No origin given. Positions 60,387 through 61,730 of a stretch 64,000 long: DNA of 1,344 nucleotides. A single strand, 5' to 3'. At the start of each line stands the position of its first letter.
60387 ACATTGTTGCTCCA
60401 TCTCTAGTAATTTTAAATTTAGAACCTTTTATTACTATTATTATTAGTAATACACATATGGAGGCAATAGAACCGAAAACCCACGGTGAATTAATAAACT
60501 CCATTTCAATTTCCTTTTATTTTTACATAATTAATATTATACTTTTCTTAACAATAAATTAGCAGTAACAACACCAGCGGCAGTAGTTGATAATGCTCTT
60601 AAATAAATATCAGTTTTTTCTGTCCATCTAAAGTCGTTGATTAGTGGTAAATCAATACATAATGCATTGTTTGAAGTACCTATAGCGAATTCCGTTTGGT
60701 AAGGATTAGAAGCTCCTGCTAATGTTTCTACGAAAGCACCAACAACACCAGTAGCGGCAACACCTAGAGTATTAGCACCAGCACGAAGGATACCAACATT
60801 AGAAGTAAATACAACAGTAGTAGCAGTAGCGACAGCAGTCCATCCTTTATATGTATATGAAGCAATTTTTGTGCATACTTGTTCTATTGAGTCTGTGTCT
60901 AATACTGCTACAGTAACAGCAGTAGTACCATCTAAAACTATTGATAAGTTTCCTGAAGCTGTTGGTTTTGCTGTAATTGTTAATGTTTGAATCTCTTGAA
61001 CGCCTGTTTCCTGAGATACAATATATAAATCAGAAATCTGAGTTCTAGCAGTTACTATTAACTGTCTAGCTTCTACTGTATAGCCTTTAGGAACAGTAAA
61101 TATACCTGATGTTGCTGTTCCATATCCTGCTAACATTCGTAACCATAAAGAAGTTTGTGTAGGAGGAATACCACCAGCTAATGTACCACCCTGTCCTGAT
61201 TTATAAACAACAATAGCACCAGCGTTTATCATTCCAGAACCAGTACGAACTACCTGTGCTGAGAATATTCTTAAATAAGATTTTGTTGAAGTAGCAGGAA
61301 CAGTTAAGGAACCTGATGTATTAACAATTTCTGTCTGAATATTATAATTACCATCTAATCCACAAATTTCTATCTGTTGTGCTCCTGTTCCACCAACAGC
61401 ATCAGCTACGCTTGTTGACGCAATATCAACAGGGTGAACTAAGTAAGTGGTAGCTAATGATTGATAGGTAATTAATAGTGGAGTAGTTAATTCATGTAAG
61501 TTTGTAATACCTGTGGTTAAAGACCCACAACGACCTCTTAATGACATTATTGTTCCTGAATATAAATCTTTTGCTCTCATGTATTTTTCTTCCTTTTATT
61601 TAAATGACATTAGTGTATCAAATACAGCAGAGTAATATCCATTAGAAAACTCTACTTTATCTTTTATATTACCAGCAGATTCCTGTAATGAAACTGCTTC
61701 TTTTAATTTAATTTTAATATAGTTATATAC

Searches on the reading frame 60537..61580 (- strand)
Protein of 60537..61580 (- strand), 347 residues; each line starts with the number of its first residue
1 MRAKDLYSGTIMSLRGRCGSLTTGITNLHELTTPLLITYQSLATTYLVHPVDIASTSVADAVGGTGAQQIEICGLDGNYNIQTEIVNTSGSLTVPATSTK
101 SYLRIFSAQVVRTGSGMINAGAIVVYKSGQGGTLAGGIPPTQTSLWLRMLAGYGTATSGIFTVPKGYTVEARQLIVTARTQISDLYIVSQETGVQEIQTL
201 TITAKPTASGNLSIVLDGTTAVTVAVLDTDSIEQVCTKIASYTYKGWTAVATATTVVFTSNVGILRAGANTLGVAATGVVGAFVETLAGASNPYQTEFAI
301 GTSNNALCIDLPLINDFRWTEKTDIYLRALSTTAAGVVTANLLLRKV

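Call 52: search_protein_families(library=pfam, proteins=[window:60537-61580:-], max_evalue=0.001)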
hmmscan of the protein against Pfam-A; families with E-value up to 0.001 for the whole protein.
window:60537-61580:- (347 aa): 1 family
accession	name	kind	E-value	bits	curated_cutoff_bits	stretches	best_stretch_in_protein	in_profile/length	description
PF20170.4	Plexin_RBD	-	0.00022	21.6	27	1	196-247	12-56/113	Plexin cytoplasmic RhoGTPase-binding domain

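Call 53: search_protein_families(library=phrogs, proteins=[window:60537-61580:-], max_evalue=0.001)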
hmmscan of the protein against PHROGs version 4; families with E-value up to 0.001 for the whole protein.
window:60537-61580:- (347 aa): 1 family
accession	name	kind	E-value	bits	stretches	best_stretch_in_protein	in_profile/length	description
phrog_8198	-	unknown function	1.1e-07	32.5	1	56-178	88-190/262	-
